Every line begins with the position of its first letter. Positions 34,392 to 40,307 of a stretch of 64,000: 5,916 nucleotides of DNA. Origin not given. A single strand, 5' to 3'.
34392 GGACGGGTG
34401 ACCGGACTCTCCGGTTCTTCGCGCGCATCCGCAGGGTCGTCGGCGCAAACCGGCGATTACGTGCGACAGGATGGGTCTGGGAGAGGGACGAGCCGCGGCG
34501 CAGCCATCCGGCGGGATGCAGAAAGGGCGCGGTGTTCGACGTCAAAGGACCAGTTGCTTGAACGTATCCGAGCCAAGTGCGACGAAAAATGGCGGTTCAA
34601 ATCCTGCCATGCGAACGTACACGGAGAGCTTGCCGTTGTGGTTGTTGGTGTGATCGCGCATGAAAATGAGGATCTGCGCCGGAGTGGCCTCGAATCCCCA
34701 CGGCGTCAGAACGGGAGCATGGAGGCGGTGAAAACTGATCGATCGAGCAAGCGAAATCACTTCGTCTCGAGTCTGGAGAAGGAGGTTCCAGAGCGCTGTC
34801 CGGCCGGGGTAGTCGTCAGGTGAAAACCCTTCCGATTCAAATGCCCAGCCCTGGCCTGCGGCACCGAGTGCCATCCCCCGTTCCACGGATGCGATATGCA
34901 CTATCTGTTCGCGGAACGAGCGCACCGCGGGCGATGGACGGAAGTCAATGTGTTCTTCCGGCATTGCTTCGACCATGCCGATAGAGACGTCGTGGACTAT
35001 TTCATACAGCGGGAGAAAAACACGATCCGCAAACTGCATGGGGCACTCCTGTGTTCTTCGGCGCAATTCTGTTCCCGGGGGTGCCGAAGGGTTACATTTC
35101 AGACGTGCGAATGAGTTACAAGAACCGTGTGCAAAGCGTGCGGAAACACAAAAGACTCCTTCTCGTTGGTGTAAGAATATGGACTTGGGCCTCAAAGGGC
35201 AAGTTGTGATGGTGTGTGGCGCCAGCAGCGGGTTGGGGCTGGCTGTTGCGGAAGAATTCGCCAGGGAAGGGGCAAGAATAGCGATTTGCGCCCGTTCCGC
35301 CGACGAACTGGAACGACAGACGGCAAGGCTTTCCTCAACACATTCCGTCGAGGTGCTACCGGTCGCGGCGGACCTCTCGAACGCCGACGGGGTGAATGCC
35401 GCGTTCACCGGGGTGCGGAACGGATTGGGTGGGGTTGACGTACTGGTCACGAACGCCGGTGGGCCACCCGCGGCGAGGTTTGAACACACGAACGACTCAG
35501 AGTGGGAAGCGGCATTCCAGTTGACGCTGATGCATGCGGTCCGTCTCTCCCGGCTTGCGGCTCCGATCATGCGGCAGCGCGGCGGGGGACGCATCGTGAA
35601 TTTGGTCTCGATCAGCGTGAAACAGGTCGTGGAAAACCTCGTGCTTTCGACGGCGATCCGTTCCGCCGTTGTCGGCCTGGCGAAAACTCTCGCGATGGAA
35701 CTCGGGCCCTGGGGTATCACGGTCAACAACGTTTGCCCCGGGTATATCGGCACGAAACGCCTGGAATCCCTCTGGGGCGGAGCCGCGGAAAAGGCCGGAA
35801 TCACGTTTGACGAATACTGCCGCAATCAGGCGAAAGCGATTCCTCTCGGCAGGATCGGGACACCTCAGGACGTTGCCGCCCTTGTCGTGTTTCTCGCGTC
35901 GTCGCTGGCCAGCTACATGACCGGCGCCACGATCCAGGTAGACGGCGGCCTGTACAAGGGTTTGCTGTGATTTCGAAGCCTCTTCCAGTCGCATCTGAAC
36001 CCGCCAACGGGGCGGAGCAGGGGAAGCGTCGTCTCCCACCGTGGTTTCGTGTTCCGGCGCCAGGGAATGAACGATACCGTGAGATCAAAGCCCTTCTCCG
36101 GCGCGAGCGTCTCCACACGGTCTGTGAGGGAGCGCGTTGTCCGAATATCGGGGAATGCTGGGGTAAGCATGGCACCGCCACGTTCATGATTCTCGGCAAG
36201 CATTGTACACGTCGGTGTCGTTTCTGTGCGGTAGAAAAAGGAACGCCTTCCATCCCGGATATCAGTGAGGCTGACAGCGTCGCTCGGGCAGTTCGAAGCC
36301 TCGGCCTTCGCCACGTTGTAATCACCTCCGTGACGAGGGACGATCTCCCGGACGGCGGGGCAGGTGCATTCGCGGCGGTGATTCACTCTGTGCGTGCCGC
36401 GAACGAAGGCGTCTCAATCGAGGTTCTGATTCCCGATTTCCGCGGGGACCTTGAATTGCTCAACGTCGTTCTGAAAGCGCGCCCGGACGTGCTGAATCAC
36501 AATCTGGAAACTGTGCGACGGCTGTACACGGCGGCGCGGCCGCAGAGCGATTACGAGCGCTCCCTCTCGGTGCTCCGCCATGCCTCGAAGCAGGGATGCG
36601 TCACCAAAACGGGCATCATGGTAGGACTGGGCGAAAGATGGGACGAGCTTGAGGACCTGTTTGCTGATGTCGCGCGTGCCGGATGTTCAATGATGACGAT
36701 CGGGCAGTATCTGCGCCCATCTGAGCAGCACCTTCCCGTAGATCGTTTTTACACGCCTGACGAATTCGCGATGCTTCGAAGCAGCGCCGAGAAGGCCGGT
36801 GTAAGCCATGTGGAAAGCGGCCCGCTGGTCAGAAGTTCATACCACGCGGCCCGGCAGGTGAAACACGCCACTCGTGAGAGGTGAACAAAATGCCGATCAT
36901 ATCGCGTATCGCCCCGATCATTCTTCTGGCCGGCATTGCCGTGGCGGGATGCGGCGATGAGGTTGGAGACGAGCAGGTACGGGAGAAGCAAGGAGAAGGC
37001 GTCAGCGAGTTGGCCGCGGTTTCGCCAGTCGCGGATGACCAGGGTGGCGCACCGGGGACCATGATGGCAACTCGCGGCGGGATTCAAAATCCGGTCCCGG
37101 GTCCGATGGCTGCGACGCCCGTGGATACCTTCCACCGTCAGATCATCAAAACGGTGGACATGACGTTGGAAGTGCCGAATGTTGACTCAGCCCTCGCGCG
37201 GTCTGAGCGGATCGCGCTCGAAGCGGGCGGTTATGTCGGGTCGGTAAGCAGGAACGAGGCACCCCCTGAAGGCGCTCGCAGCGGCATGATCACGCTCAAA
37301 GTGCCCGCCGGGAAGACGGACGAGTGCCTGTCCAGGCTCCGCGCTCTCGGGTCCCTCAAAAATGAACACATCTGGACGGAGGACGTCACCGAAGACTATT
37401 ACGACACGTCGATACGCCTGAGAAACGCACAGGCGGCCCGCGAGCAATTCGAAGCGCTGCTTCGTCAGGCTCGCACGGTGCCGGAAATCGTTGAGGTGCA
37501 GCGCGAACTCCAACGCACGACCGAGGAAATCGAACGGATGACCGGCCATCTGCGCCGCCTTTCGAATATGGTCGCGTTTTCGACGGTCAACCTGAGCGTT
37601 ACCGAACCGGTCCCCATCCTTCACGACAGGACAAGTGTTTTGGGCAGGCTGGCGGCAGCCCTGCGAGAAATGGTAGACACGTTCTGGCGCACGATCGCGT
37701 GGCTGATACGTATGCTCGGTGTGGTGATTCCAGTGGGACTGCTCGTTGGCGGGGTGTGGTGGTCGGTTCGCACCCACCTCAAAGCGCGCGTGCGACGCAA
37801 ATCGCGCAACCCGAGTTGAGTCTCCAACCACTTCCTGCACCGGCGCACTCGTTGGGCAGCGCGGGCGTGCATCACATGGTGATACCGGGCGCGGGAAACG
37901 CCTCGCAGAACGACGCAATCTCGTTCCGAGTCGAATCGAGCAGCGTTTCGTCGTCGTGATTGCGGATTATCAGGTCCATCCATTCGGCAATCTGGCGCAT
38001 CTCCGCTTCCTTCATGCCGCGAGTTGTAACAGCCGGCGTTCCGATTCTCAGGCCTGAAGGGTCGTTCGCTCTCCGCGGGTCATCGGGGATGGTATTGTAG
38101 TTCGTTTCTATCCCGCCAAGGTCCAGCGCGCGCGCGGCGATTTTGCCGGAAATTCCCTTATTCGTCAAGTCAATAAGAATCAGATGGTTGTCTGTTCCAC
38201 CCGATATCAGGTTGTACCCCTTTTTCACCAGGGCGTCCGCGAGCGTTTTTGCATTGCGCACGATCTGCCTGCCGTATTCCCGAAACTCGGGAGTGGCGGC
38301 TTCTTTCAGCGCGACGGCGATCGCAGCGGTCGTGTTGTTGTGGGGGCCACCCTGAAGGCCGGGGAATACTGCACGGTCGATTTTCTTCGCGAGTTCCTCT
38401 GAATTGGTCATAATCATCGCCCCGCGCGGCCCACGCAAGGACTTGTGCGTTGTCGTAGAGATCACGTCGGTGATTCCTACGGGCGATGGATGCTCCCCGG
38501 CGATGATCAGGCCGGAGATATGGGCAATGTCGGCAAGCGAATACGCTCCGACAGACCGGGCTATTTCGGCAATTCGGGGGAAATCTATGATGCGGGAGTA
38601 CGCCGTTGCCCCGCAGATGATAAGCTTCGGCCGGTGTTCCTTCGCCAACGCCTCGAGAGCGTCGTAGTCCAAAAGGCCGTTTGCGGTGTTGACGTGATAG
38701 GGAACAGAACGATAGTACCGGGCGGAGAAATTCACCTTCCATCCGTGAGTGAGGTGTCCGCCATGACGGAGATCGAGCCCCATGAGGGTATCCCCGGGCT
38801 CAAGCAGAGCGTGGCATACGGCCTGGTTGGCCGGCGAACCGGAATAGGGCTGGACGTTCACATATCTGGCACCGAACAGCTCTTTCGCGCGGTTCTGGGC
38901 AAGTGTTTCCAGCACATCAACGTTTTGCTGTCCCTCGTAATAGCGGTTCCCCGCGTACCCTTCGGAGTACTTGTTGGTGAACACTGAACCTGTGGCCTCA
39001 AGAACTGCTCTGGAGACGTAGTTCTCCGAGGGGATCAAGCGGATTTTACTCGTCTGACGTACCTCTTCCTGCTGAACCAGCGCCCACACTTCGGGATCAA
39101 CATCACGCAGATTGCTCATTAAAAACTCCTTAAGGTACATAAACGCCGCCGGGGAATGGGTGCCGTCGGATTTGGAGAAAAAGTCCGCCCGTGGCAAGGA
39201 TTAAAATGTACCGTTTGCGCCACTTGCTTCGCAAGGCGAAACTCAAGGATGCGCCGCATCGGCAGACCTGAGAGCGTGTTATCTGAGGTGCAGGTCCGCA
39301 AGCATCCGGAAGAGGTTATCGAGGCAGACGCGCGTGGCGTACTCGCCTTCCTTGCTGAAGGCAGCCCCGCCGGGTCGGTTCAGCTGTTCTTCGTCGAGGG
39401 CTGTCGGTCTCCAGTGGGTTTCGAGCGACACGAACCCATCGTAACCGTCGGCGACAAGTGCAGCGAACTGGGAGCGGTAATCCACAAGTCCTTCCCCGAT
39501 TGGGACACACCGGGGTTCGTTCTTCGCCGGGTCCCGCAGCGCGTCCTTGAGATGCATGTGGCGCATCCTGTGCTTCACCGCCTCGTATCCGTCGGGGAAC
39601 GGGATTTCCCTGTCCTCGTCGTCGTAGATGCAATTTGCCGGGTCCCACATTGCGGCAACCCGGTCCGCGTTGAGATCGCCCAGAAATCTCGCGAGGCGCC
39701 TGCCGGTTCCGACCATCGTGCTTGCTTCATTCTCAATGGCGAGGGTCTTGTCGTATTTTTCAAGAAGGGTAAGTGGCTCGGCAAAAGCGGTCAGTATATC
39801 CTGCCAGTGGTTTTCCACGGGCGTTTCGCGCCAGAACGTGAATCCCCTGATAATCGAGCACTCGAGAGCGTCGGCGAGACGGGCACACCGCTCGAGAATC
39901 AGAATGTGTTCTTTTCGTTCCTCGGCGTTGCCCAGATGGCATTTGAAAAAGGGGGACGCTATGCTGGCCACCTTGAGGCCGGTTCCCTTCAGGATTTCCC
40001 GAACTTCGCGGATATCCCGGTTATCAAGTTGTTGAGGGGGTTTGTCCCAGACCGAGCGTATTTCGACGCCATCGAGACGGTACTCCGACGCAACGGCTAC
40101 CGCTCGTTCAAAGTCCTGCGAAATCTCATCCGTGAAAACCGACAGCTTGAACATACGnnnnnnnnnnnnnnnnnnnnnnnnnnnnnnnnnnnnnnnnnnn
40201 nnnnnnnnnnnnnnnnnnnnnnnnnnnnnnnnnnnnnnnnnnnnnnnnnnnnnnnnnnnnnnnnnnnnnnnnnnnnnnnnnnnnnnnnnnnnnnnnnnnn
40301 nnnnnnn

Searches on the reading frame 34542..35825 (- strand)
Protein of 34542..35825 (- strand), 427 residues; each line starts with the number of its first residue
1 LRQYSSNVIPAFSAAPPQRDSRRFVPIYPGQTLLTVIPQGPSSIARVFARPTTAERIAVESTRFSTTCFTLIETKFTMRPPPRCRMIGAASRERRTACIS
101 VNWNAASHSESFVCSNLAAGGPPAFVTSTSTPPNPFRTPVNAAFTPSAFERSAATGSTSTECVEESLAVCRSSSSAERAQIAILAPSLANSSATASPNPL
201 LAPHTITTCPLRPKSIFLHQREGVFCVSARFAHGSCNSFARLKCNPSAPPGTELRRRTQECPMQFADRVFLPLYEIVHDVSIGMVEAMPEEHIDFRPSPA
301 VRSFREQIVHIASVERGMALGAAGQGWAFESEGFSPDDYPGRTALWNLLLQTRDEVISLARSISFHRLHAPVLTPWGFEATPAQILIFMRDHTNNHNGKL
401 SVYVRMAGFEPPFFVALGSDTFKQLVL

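Call 71: search_protein_families(library=pfam, proteins=[window:34542-35825:-], max_evalue=0.00001)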
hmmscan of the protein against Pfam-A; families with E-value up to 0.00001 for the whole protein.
window:34542-35825:- (427 aa): 2 families
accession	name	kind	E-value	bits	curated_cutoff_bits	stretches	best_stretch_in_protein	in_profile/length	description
PF12867.12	DinB_2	-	5.2e-13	50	24.8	1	278-398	6-126/128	DinB superfamily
PF05163.17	DinB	-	3e-07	31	23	1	282-414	20-152/165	DinB family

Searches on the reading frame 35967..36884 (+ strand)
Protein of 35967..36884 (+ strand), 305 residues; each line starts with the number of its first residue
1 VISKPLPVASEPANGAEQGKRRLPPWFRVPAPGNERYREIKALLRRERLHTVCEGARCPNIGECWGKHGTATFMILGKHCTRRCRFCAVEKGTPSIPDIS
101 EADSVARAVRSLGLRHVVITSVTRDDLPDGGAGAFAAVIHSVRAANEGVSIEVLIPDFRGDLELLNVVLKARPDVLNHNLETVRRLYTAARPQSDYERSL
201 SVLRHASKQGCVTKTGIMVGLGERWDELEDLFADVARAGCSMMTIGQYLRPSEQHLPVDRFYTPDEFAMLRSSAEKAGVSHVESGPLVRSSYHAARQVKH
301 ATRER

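Call 71: search_protein_families(library=pfam, proteins=[window:35967-36884:+], max_evalue=0.00001)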
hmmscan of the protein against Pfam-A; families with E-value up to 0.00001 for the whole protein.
window:35967-36884:+ (305 aa): 2 families
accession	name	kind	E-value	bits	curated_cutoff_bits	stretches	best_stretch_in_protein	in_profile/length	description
PF04055.27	Radical_SAM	-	3.1e-23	83.2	29.5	1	75-233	2-164/166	Radical SAM superfamily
PF16881.10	LIAS_N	-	2.2e-08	34.9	27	1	19-58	57-96/96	N-terminal domain of lipoyl synthase of Radical_SAM family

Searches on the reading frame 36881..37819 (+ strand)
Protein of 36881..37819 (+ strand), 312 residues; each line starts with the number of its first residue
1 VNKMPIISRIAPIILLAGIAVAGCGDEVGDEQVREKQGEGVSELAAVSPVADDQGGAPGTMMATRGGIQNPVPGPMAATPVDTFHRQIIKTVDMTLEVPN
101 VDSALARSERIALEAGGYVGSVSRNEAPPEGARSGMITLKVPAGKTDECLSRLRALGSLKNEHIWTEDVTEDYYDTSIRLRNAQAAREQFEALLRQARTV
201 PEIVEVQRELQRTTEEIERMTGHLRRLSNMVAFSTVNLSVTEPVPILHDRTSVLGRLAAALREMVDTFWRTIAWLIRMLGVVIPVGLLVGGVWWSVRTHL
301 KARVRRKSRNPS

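Call 71: search_protein_families(library=pfam, proteins=[window:36881-37819:+], max_evalue=0.00001)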
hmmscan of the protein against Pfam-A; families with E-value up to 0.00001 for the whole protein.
window:36881-37819:+ (312 aa): 1 family
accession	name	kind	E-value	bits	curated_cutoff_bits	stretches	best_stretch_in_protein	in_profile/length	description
PF14257.11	DUF4349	-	2.1e-56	191.1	27.7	1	86-296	1-212/213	Domain of unknown function (DUF4349)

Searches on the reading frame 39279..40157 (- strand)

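Call 29: search_protein_families(library=ncbifam, proteins=[window:39279-40157:-], max_evalue=0.00001)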
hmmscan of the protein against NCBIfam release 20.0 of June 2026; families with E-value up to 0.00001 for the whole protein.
window:39279-40157:- (292 aa): 1 family
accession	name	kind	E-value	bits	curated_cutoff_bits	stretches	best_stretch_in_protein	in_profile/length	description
NF009688.0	PRK13209.1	subfamily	2.9e-10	39.6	317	1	44-254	54-260/286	L-ribulose-5-phosphate 3-epimerase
